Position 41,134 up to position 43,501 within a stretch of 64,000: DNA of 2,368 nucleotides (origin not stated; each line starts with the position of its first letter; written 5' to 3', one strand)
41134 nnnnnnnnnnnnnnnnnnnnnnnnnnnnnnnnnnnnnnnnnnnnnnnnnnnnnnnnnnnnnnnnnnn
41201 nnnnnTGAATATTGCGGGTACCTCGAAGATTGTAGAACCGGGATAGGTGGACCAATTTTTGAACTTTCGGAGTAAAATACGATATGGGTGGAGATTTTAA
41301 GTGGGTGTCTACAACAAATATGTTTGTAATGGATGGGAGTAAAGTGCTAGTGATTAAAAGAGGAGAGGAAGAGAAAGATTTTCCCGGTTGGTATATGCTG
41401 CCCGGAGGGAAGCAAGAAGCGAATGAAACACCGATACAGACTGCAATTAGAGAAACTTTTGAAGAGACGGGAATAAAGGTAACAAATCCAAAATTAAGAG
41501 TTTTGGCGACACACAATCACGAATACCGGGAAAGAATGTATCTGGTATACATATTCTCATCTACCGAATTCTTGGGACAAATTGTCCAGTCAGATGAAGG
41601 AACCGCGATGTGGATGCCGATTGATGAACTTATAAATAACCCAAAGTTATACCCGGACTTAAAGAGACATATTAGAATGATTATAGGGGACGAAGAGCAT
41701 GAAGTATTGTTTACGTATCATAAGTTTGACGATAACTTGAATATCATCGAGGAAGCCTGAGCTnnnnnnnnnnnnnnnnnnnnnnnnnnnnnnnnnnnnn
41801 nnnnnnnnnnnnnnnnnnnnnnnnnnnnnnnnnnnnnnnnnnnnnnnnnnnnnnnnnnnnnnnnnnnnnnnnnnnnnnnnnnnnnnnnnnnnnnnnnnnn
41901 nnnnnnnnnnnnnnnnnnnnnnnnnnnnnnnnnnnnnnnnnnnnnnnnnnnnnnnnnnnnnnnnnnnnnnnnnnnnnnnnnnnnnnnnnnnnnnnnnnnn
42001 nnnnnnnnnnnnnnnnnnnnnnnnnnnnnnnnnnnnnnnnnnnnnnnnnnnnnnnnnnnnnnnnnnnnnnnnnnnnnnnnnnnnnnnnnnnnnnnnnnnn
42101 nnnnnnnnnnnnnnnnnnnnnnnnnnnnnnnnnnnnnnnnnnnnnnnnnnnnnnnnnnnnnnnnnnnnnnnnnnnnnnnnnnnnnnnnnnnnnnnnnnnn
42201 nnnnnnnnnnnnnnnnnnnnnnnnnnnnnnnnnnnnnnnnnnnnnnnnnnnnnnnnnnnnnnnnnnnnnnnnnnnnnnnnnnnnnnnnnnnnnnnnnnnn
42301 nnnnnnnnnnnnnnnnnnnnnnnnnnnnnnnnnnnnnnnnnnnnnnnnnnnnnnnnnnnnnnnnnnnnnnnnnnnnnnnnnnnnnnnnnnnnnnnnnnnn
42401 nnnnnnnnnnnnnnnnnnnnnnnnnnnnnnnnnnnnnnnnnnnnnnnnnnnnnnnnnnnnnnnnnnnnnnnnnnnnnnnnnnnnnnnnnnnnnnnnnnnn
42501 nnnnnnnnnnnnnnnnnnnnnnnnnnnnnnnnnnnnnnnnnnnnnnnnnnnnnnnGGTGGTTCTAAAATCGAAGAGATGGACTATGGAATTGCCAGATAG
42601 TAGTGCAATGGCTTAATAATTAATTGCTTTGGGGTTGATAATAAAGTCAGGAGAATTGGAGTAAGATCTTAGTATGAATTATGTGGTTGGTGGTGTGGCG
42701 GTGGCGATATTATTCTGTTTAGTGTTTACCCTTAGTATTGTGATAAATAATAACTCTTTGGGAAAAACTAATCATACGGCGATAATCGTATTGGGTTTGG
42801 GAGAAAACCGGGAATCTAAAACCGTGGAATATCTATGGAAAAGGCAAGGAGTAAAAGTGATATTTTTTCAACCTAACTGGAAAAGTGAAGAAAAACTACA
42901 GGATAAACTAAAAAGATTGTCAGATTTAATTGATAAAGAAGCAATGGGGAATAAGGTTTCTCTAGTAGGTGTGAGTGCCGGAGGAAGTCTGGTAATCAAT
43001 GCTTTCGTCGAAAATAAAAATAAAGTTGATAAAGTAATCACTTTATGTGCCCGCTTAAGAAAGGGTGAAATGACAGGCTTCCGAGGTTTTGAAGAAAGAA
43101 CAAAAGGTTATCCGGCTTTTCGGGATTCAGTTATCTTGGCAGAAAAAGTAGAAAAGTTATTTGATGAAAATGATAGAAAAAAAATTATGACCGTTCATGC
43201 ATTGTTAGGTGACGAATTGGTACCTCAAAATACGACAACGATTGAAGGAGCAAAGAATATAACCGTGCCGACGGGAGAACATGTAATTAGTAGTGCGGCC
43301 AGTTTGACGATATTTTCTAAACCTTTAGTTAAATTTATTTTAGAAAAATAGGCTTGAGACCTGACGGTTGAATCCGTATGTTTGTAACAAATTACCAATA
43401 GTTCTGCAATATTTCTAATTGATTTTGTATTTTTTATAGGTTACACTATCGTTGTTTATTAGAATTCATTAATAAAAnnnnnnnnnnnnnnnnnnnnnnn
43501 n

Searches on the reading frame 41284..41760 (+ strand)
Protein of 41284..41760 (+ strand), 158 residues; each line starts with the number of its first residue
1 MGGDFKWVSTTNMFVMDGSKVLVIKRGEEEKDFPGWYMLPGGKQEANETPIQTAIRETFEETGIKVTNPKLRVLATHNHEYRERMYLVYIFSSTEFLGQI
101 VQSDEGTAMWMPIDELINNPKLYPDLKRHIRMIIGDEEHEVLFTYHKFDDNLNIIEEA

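Call 3: search_protein_families(library=pfam, proteins=[window:41284-41760:+], max_evalue=0.01)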
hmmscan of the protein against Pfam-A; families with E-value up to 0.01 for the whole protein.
window:41284-41760:+ (158 aa): 2 families
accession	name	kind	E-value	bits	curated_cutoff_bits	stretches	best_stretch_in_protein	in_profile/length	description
PF00293.34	NUDIX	-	5.7e-20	72.1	21.1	1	11-129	6-130/134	NUDIX domain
PF14815.12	NUDIX_4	-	7.7e-06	26.1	35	1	14-117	4-99/113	NUDIX domain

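Call 4: search_protein_families(library=ncbifam, proteins=[window:41284-41760:+], max_evalue=0.01)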
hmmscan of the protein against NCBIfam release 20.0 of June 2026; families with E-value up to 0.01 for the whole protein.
window:41284-41760:+ (158 aa): 19 families
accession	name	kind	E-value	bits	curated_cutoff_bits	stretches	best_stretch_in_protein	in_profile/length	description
NF006530.0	PRK08999.1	equivalog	2.2e-14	53.2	245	1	16-119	14-115/315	Nudix family hydrolase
NF008044.0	PRK10776.1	equivalog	6.7e-12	45.4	148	1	21-119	17-113/130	8-oxo-dGTP diphosphatase MutT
TIGR00586.1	mutt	equivalog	1.4e-10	41.3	97.9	1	20-118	18-113/129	8-oxo-dGTP diphosphatase MutT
NF007834.0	PRK10546.1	equivalog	3.1e-09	36.8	156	1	17-114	13-107/135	pyrimidine (deoxy)nucleoside triphosphate diphosphatase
NF041652.1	Nud_hyd_Dein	equivalog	1.5e-08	35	200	1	20-83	26-89/152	Nudix hydrolase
NF006961.0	PRK09438.1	equivalog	4.4e-08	32.7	103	1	18-78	19-75/151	dihydroneopterin triphosphate diphosphatase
NF003791.0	PRK05379.2-3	equivalog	4.5e-07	29.4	409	1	10-79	204-271/340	bifunctional nicotinamide-nucleotide adenylyltransferase/Nudix hydroxylase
NF003790.0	PRK05379.2-2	equivalog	5.1e-07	29.1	403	1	10-125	219-341/354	bifunctional nicotinamide mononucleotide adenylyltransferase/ADP-ribose pyrophosphatase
NF003788.0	PRK05379.1-5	equivalog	8.8e-07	28.5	354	1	10-130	215-344/351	bifunctional nicotinamide-nucleotide adenylyltransferase/Nudix hydroxylase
TIGR02705.1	nudix_YtkD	equivalog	1.2e-06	28.2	154.4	1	37-85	47-93/156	RNA deprotection pyrophosphohydrolase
NF052459.1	OxoGTPPhMutT1Mycb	equivalog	1.3e-06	27.8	475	1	35-125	30-118/292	8-oxo-(d)GTP phosphatase MutT1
NF003785.0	PRK05379.1-1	equivalog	9.1e-06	25.1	418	1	11-74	206-267/347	bifunctional nicotinamide-nucleotide adenylyltransferase/Nudix hydroxylase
NF003786.0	PRK05379.1-2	equivalog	1.3e-05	24.6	397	1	10-125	220-343/354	bifunctional nicotinamide-nucleotide adenylyltransferase/Nudix hydroxylase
NF003787.0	PRK05379.1-4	equivalog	6.3e-05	22.1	449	1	9-73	210-271/346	bifunctional nicotinamide-nucleotide adenylyltransferase/Nudix hydroxylase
NF001938.0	PRK00714.1-5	equivalog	0.0016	17.8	116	1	19-67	25-77/172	RNA pyrophosphohydrolase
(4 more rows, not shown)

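Call 88: search_protein_families(library=padloc, proteins=[window:41284-41760:+], max_evalue=0.01)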
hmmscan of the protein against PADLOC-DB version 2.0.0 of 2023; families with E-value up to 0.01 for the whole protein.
window:41284-41760:+ (158 aa): 1 family
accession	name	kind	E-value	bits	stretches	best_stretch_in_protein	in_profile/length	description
PDLC04899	PDC-S07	-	1.3e-14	52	1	15-118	14-114/135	-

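Call 89: search_protein_families(library=phrogs, proteins=[window:41284-41760:+], max_evalue=0.001)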
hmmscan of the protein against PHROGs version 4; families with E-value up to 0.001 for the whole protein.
window:41284-41760:+ (158 aa): 7 families
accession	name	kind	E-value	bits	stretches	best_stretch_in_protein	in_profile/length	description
phrog_1198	-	other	4.9e-21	76.6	1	17-143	47-164/253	MutT/NUDIX hydrolase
phrog_1185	-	other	5.2e-13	50.1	1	34-87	179-232/301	nudix hydrolase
phrog_15528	-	head and packaging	3.9e-11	43.1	1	13-134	527-645/794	portal protein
phrog_6216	-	unknown function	1.5e-10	41.5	1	14-117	8-99/545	-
phrog_10313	-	other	8.9e-08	33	1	18-122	25-129/159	nudix hydrolase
phrog_19657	-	other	2.4e-05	25.4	1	35-70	59-94/176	nudix hydrolase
phrog_25541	-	unknown function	0.00016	22.2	1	13-101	79-165/210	-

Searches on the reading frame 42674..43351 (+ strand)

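Call 3: search_protein_families(library=pfam, proteins=[window:42674-43351:+], max_evalue=0.01)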
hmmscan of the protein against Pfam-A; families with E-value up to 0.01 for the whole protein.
window:42674-43351:+ (225 aa): 1 family
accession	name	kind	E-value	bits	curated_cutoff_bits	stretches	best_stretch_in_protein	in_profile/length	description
PF12146.15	Hydrolase_4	-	0.0012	18.6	27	1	69-133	52-116/239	Serine aminopeptidase, S33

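Call 4: search_protein_families(library=ncbifam, proteins=[window:42674-43351:+], max_evalue=0.01)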
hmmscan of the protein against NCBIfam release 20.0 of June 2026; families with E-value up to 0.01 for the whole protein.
window:42674-43351:+ (225 aa): 2 families
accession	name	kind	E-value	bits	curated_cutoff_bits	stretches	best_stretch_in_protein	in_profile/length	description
TIGR03597.1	GTPase_YqeH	equivalog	0.0021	17.3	297.4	1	74-124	137-188/361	ribosome biogenesis GTPase YqeH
NF050089.1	i_nPHAscl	equivalog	0.0032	16.6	300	1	74-161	66-148/288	intracellular short-chain-length polyhydroxyalkanoate depolymerase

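Call 88: search_protein_families(library=padloc, proteins=[window:42674-43351:+], max_evalue=0.01)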
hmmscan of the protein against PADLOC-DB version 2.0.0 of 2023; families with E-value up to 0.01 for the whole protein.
window:42674-43351:+ (225 aa): 0 families
